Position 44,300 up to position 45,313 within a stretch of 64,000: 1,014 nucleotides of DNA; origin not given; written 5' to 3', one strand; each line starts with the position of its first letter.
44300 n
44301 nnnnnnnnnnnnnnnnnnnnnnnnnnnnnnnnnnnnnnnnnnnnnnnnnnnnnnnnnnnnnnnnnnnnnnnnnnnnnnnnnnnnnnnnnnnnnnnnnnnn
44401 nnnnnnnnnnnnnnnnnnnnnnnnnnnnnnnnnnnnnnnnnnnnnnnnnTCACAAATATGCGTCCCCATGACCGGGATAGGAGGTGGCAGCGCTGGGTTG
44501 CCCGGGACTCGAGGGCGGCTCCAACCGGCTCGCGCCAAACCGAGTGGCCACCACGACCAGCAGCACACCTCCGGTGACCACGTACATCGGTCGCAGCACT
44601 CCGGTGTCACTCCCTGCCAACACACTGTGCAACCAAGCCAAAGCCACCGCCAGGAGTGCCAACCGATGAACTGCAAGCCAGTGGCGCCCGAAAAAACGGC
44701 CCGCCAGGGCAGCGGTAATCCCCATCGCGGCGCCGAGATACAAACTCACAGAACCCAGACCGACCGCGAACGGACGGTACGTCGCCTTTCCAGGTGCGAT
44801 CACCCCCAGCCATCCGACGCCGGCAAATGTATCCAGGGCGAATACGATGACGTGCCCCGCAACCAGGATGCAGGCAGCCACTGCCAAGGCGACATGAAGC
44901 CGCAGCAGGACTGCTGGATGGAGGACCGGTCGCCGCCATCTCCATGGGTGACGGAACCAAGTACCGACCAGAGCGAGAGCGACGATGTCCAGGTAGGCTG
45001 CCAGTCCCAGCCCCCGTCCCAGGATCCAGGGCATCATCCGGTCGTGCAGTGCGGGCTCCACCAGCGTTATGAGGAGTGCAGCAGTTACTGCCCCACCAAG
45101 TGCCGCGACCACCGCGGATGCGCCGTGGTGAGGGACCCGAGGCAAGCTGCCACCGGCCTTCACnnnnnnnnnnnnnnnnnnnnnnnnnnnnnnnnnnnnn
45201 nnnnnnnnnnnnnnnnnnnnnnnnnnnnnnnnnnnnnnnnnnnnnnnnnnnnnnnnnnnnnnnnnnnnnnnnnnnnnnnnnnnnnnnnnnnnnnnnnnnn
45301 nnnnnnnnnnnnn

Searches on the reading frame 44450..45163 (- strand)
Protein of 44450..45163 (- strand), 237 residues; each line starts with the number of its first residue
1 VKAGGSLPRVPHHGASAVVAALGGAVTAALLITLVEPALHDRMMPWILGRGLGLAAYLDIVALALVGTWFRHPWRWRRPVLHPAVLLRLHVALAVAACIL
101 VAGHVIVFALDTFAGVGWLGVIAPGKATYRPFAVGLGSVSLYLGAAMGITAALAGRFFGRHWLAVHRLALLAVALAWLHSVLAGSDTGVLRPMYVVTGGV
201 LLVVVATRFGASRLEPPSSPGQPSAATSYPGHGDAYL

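Call 3: search_protein_families(library=pfam, proteins=[window:44450-45163:-], max_evalue=0.01)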
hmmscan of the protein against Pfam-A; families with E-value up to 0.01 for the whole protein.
window:44450-45163:- (237 aa): 0 families

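Call 18: search_protein_families(library=pfam, proteins=[window:44450-45163:-], max_evalue=10)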
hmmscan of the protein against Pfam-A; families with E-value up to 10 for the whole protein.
window:44450-45163:- (237 aa): 0 families

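Call 27: find_related_loci(query=A1, collection=genome_contigs, flank=5000)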
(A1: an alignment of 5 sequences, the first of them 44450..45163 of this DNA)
Query A1 (237 aa) in genome_contigs; peptide patterns used: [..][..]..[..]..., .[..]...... (x = any residue, [..] = any of these).
90 stretches matched a pattern; 48 encode a relative of the query (tblastn E <= 1e-3); 46 distinct loci.
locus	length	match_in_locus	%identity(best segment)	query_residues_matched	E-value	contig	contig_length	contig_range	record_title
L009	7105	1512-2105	73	37-229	1e-86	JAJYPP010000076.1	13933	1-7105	MAG: bacterium isolate DS3.bin64 NODE_4747_length_13933_cov_12.224830, whole genome shotgun sequence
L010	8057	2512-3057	60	37-218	6e-60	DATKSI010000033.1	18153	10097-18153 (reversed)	MAG TPA_asm: Candidatus Micrarchaeaceae archaeon isolate SMAG_U14050 k141_711974, whole genome shotgun sequence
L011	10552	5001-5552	54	24-207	2e-54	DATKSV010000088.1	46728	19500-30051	MAG TPA_asm: Candidatus Nanopelagicaceae bacterium isolate SMAG_U14063 k141_257997, whole genome shotgun sequence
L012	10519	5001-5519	56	37-208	6e-53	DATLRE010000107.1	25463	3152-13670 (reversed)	MAG TPA_asm: Acidimicrobiales bacterium isolate SMAG_U13896 k141_303323, whole genome shotgun sequence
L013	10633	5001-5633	50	2-219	1e-51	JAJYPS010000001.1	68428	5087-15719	MAG: Actinomycetes bacterium isolate DS3.bin72 NODE_240_length_68428_cov_1.889006, whole genome shotgun sequence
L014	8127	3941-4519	48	33-224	1e-50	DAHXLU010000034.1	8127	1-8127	MAG TPA_asm: Candidatus Dormiibacterota bacterium isolate clean1604 k141_1194988, whole genome shotgun sequence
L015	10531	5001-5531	57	30-206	2e-49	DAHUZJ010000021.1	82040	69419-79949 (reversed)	MAG TPA_asm: Acidimicrobiaceae bacterium isolate clean1683 k141_521153, whole genome shotgun sequence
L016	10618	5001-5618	50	39-237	4e-47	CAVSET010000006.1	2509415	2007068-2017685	MAG: uncultured Acidimicrobiales bacterium isolate MFD01872.bin.2.291 genome assembly, contig: contig_80587, whole genom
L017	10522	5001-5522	58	37-209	4e-47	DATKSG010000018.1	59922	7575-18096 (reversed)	MAG TPA_asm: Acidimicrobiales bacterium isolate SMAG_U14048 k141_956399, whole genome shotgun sequence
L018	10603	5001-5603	47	18-217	1e-46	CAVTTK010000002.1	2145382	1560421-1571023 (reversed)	MAG: uncultured Acidimicrobiaceae bacterium isolate MFD09495.bin.2.54 genome assembly, contig: contig_139, whole genome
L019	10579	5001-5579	48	18-209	2e-46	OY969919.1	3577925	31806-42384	MAG: uncultured Acidimicrobiaceae bacterium isolate MFD05705.bin.c.2 genome assembly, chromosome: 1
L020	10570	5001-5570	57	18-207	3e-48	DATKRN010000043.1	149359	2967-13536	MAG TPA_asm: Verrucomicrobiia bacterium isolate SMAG_U14029 k141_459073, whole genome shotgun sequence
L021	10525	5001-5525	51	39-213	4e-46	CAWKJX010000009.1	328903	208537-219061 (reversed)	MAG: uncultured Acidimicrobiaceae bacterium isolate MFD00731.bin.2.164 genome assembly, contig: contig_45707, whole geno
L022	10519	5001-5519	51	39-211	4e-46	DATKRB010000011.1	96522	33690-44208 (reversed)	MAG TPA_asm: Acidimicrobiales bacterium isolate SMAG_U14017 k141_121789, whole genome shotgun sequence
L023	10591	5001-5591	46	36-229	6e-45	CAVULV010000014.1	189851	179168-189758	MAG: uncultured Acidimicrobiaceae bacterium isolate MFD06435.bin.3.359 genome assembly, contig: contig_61096, whole geno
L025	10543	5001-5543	58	26-206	7e-44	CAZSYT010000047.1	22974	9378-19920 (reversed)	MAG TPA_asm: uncultured Acidimicrobiaceae bacterium isolate SRP226684_co1_176 genome assembly, contig: NODE_1557_length_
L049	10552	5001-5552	48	39-216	2e-36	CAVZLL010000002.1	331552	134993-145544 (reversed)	MAG: uncultured Acidimicrobiaceae bacterium isolate MFD02248.bin.1.43 genome assembly, contig: contig_11433, whole genom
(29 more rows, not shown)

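Call 36: search_solved_structures(query=A1, max_evalue=10, show_alignments=2)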
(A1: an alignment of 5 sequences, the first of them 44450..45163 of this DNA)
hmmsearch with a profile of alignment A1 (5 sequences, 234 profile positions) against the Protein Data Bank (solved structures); distinct sequences matched with E-value up to 10: 3.
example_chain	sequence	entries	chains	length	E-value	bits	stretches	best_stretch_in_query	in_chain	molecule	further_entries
9gyt_1b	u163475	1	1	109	1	12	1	165-226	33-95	uL30m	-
9evs_1b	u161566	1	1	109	1.2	11.8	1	165-225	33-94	uL30m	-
9e65_A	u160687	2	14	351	1.8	11.2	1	60-98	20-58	Low conductance mechanosensitive channel YnaI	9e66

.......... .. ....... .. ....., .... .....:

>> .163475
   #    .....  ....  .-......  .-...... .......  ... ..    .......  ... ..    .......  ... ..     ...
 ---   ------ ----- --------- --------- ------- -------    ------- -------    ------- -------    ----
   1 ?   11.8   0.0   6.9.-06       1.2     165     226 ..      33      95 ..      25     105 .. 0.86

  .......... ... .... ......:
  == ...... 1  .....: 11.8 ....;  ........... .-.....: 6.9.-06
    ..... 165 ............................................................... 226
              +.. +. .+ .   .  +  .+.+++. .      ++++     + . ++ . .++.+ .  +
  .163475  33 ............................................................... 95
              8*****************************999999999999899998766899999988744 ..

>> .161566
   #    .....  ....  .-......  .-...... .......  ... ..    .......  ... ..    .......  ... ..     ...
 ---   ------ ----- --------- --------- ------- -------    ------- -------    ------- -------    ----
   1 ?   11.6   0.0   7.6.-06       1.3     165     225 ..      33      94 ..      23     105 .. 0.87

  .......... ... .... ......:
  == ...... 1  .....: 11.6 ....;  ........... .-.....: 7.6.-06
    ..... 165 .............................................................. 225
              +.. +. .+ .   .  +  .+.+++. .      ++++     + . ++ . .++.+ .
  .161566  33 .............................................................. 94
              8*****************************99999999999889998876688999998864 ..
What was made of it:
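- Tried and rejected: A sequence search of the PDB with the membrane-protein profile found nothing meaningful (call 36).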

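Call 37: find_homologous_proteins(query=window:44450-45163:-, max_evalue=0.001)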
Query window:44450-45163:- (237 aa): 158 proteins with E <= 0.001 among 8000 candidates; the best 120 are listed.
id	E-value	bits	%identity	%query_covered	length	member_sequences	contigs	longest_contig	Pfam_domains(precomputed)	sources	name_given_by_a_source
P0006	1.6e-139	482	97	100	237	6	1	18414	-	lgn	-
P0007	2.3e-102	360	85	78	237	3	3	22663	-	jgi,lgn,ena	-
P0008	4.4e-89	316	74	82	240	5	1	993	-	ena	-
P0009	2.6e-62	229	56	88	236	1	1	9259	-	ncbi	-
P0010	2.9e-61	225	60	77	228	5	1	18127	-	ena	-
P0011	6.3e-60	221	62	68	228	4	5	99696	-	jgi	jgi:DMSO/TMAO reductase YedYZ heme-binding membrane subunit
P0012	7.2e-58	214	58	75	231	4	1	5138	-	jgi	-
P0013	1.1e-57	214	57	80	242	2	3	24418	-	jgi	-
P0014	6.5e-57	211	54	84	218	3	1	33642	-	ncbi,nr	ncbi:MAG TPA: hypothetical protein VNC61_14830 [Acidimicrobiales bacterium]|nr:hypothetical protein 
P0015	1.1e-56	210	56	74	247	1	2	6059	-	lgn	-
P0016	4.9e-56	208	57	79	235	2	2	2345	-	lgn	-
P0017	5.4e-56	208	61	68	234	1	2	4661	-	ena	-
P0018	7.6e-56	208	57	78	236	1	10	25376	-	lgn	-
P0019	7.8e-56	208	58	76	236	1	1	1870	-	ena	-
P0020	1.8e-55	206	56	79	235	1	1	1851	-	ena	-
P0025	2.7e-54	203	53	85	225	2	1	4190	PF01794.26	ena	-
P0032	1.0e-50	191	52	80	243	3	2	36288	PF01794.26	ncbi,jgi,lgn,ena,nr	ncbi:MAG TPA: hypothetical protein VKU86_02730 [Acidimicrobiales bacterium]|nr:hypothetical protein 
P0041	2.7e-49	186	58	67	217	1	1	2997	PF01794.26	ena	-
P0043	3.5e-49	186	50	78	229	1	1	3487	PF01794.26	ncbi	ncbi:MAG: hypothetical protein ACYDEN_12580, partial [Acidimicrobiales bacterium]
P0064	2.2e-46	177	48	86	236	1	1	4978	PF01794.26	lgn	-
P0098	4.0e-41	159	49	75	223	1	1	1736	PF01794.26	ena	-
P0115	6.3e-38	149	49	71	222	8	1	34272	PF01794.26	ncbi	-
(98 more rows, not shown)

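Call 52: search_protein_families(library=pfam, alignment_id=A3, max_evalue=0.01)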
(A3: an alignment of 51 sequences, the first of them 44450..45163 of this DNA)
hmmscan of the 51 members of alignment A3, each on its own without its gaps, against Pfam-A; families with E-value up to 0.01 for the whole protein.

A. member 1, window:44450-45163:- (237 aa): 0 families

B. families by the number of members that match (of 51 scanned): 2 families
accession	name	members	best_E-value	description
PF01794.25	Ferric_reduct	14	3.4e-07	Ferric reductase like transmembrane component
PF23714.1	Rv3627c_N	1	0.0017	Carboxypeptidase Rv3627c-like, N-terminal domain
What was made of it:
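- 44450..45163 (-): Six-helix membrane protein of the ferric-reductase-domain / MsrQ-like type, predicted to bind two b haems. Candidate ligands are His90/His104 and His166/His179. 14 of 51 homologues hit PF01794 (calls 37, 52).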

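Call 56: predict_structure(alignment_id=A3)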
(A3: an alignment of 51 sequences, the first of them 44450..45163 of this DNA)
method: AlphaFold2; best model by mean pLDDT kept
length: 237 residues; sequences in the alignment: 51
mean_pLDDT: 84.2   pTM: 0.75
mean pLDDT of the five models: 84.2, 84.2, 83.7, 82.5, 82.2
residues with pLDDT >= 90: 120; 70-90: 79; 50-70: 33; < 50: 5
segments of 3 or more residues with pLDDT < 50: 235-237
pLDDT, mean of each block of 10 residues (from residue 1): 58 71 76 71 86 94 94 86 92 94 95 93 95 97 92 79 84 95 84 94 93 78 59 49
secondary structure, 60 per line:
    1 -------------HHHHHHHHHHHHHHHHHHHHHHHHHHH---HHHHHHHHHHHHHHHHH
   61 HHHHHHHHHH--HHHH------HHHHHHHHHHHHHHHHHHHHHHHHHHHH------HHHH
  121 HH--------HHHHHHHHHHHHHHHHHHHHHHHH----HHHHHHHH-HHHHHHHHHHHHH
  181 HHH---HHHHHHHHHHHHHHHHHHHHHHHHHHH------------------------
elements in order: H14-40 H44-70 H73-76 H83-110 H117-122 H131-154 H159-166 H168-183 H187-213

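Call 59: fold_search(model_id=the predicted structure, library=pdb)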
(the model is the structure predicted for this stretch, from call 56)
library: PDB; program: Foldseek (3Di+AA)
matches with E <= 10: 196; with E <= 0.001: 0
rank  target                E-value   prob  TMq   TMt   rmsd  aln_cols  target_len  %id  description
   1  5o0t                  3.1e-02  1.00  0.48  0.54   7.0       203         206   18  CRYSTAL STRUCTURE OF TRANS-MEMBRANE DOMAIN OF Cylindrospermum stagnale NADPH-OXIDASE 5 (NOX5) (released 2017-06-28)
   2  8qt6                  9.7e-02  0.99  0.36  0.23   8.4       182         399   16  Cryo-EM structure of Streptococcus pneumoniae NADPH oxidase (released 2024-07-24)
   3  8qq7                  1.1e-01  1.00  0.49  0.31   7.9       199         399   18  Structure of SpNOX: a Bacterial NADPH oxidase (released 2024-05-08)
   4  8u86_A                1.1e-01  1.00  0.46  0.27   6.9       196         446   18  Structural Basis of Human NOX5 Activation (released 2024-05-01)
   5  8qta                  1.7e-01  0.97  0.35  0.23   7.3       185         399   15  Cryo-EM structure of Streptococcus pneumoniae NADPH oxidase F397A mutant in complex with NADPH (released 2024-07-24)
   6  7tai_A                2.6e-01  0.99  0.49  0.30   7.2       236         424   12  Structure of STEAP2 in complex with ligands (released 2023-01-25)
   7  8u7y_A                4.2e-01  0.98  0.46  0.21   6.2       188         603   20  Structural Basis of Human NOX5 Activation (released 2024-04-24)
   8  8u87_A                4.9e-01  0.97  0.46  0.20   6.8       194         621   19  Structural Basis of Human NOX5 Activation (released 2024-05-01)
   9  9nvn_B                7.2e-01  0.69  0.38  0.16  11.6       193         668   16  Structure of Nanchung-Inactive-Calmodulin in apo state (released 2026-02-11)
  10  6o3c_A                1.3e+00  0.11  0.19  0.11  17.1       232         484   16  Crystal structure of active Smoothened bound to SAG21k, cholesterol, and NbSmo8 (released 2019-07-03)
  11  4o7g_A                1.4e+00  0.54  0.38  0.42  11.5       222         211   15  Crystal Structure of Ascorbate-bound Cytochrome b561, crystal soaked in 1 M L-ascorbate for 40 minutes (released 2014-02-05)
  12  9brq_b                1.8e+00  0.18  0.23  0.27  14.4       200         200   14  Intact V-ATPase State 3 and synaptophysin complex in mouse brain isolated synaptic vesicles (released 2024-06-19)
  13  8qqk_C                1.8e+00  0.15  0.24  0.27  16.6       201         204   12  Cryo-EM structure of E. coli cytochrome bo3 quinol oxidase assembled in peptidiscs (released 2024-04-24)
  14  9izg_R                1.8e+00  0.11  0.19  0.15  15.3       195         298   18  Cryo-EM structure of LPA1-Gq complex with LPA (released 2025-01-01)
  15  4o6y_B                1.9e+00  0.85  0.50  0.55   8.9       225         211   14  Crystal Structure of Cytochrome b561 (released 2014-02-05)
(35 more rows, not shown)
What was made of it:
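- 44450..45163 (-): The top Foldseek hits are the NOX5 TM domain, SpNOX and STEAP2 (calls 56, 59).
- Closest known: NADPH oxidase and ferric reductase domain proteins. Same: These are the best structural matches (call 59).
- Tried and rejected: The fold search was needed instead (call 59).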

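Call 66: search_protein_families(library=pfam, proteins=[L018:7265-7774:+, L018:7771-9240:+, L018:9241-9951:+, L018:1106-2461:-, L049:7163-7765:+, L049:7762-9210:+, L049:9210-9905:+, L012:7580-9619:-, L013:7336-8955:+, L020:8251-10074:+], max_evalue=0.001)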
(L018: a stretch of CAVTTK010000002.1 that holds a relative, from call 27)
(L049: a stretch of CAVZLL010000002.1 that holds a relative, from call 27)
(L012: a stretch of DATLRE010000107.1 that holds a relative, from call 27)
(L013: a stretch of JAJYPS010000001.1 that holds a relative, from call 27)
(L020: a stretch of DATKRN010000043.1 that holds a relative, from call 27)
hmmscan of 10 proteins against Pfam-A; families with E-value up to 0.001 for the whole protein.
L018:7265-7774:+ (169 aa): 0 families

L018:7771-9240:+ (489 aa): 3 families
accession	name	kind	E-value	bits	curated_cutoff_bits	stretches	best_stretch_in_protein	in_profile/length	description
PF02518.31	HATPase_c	-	2.9e-22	79.6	26.4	1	367-476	2-110/111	Histidine kinase-, DNA gyrase B-, and HSP90-like ATPase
PF00512.31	HisKA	-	7e-15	55.3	26.9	1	258-322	1-63/66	His Kinase A (phospho-acceptor) domain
PF00672.30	HAMP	-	1.1e-12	48.6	25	1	201-254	1-53/53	HAMP domain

L018:9241-9951:+ (236 aa): 2 families
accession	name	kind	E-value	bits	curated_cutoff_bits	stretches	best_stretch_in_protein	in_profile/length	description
PF00072.30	Response_reg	-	2.6e-27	95.6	30.2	1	3-115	1-111/111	Response regulator receiver domain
PF00486.34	Trans_reg_C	-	6.3e-27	93.9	26.2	1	147-222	1-77/77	Transcriptional regulatory protein, C terminal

L018:1106-2461:- (451 aa): 14 families
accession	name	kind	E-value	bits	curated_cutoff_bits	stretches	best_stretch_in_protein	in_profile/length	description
PF07992.20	Pyr_redox_2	-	6.8e-61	206.7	26.1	1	2-318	2-291/291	Pyridine nucleotide-disulphide oxidoreductase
PF02852.28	Pyr_redox_dim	-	3.6e-32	111.3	25.3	1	342-450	2-110/110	Pyridine nucleotide-disulphide oxidoreductase, dimerisation domain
PF00070.33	Pyr_redox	-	2.1e-21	76.6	22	2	170-244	1-79/82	Pyridine nucleotide-disulphide oxidoreductase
PF13738.12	Pyr_redox_3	-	1.6e-14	54.3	30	1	4-302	1-305/305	Pyridine nucleotide-disulphide oxidoreductase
PF01134.28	GIDA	-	1.4e-11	44.5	22.1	1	4-140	3-150/391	Glucose inhibited division protein A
PF03486.20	HI0933_like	-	2.3e-08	34.2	50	0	3-32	3-32/244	HI0933-like protein Rossmann domain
PF01262.27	AlaDh_PNT_C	-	3e-07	30.5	23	1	2-32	30-60/214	Alanine dehydrogenase/PNT, C-terminal domain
PF12831.13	FAD_oxidored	-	1.4e-06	28.3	27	1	4-64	3-70/416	FAD dependent oxidoreductase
PF13450.12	NAD_binding_8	-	5.5e-06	27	21.9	1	5-39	1-36/68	NAD(P)-binding Rossmann-like domain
PF05834.18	Lycopene_cycl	-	1.3e-05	25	23.4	0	4-140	3-142/380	Lycopene cyclase protein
PF13478.12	XdhC_C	-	5.6e-05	24.1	29.7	0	171-208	1-39/125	XdhC Rossmann domain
PF13434.12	Lys_Orn_oxgnase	-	7.1e-05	22.5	21.3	1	114-211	130-233/339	L-lysine 6-monooxygenase/L-ornithine 5-monooxygenase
PF01266.30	DAO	-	0.00018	21.6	27.9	1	3-37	2-38/353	FAD dependent oxidoreductase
PF18130.6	ATPgrasp_N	-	0.00072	20.5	27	0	189-248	6-65/81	ATP-grasp N-terminal domain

L049:7163-7765:+ (200 aa): 0 families

L049:7762-9210:+ (482 aa): 6 families
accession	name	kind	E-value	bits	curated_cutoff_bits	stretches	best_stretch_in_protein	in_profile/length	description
PF02518.31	HATPase_c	-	7.9e-22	78.2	26.4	1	360-469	2-110/111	Histidine kinase-, DNA gyrase B-, and HSP90-like ATPase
PF00512.31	HisKA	-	3.2e-14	53.2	26.9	1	252-315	2-63/66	His Kinase A (phospho-acceptor) domain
PF00672.30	HAMP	-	2.9e-12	47.2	25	1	194-247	1-53/53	HAMP domain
PF13581.12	HATPase_c_2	-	7.1e-05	23.3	27.4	1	372-444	40-110/127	Histidine kinase-like ATPase domain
PF13589.12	HATPase_c_3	-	0.00019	21.9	25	1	364-427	3-62/137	Histidine kinase-, DNA gyrase B-, and HSP90-like ATPase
PF14012.11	DUF4229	-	0.00063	20.2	27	0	20-51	33-64/68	Protein of unknown function (DUF4229)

L049:9210-9905:+ (231 aa): 2 families
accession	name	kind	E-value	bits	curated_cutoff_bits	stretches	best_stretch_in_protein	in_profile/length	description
PF00486.34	Trans_reg_C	-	2.8e-27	95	26.2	1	147-222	1-77/77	Transcriptional regulatory protein, C terminal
PF00072.30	Response_reg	-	3.4e-25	88.8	30.2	1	3-115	1-111/111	Response regulator receiver domain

L012:7580-9619:- (679 aa): 2 families
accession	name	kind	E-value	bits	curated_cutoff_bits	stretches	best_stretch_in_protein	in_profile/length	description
PF00920.27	ILVD_EDD_N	-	1.4e-137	458.5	27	1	157-474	1-316/316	Dihydroxy-acid/6-phosphogluconate dehydratase N-terminal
PF24877.1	ILV_EDD_C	-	2.8e-71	239.3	27.7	1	486-675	1-191/191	Dihydroxy-acid/6-phosphogluconate dehydratase C-terminal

L013:7336-8955:+ (539 aa): 0 families

L020:8251-10074:+ (607 aa): 0 families

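Call 75: search_protein_families(library=ncbifam, proteins=[window:44450-45163:-, L018:3015-3809:+, L025:3212-3742:+], max_evalue=0.01)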
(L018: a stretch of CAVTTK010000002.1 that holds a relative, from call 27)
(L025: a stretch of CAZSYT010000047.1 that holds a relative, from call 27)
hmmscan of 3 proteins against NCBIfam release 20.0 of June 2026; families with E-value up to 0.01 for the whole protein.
window:44450-45163:- (237 aa): 0 families

L018:3015-3809:+ (264 aa): 0 families

L025:3212-3742:+ (176 aa): 0 families
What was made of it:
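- No Pfam or NCBIfam model matches them (calls 3, 18, 75).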

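Call 76: search_protein_families(library=pfam, proteins=[L018:3015-3809:+, L025:3212-3742:+, L025:2017-3345:+], max_evalue=0.001)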
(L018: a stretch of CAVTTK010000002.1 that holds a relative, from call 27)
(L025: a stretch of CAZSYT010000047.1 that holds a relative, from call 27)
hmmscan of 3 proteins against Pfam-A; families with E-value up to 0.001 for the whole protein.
L018:3015-3809:+ (264 aa): 0 families

L025:3212-3742:+ (176 aa): 0 families

L025:2017-3345:+ (442 aa): 0 families
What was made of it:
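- On Known flavinylated domains (FMN_bind PF04205, NqrB/RnfD, DUF2271, DUF3570, Flavodoxin_4, FMN_red): A, B and the Acidimicrobiia A-types have no Pfam or NCBIfam hit (calls 3, 18, 75, 76).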
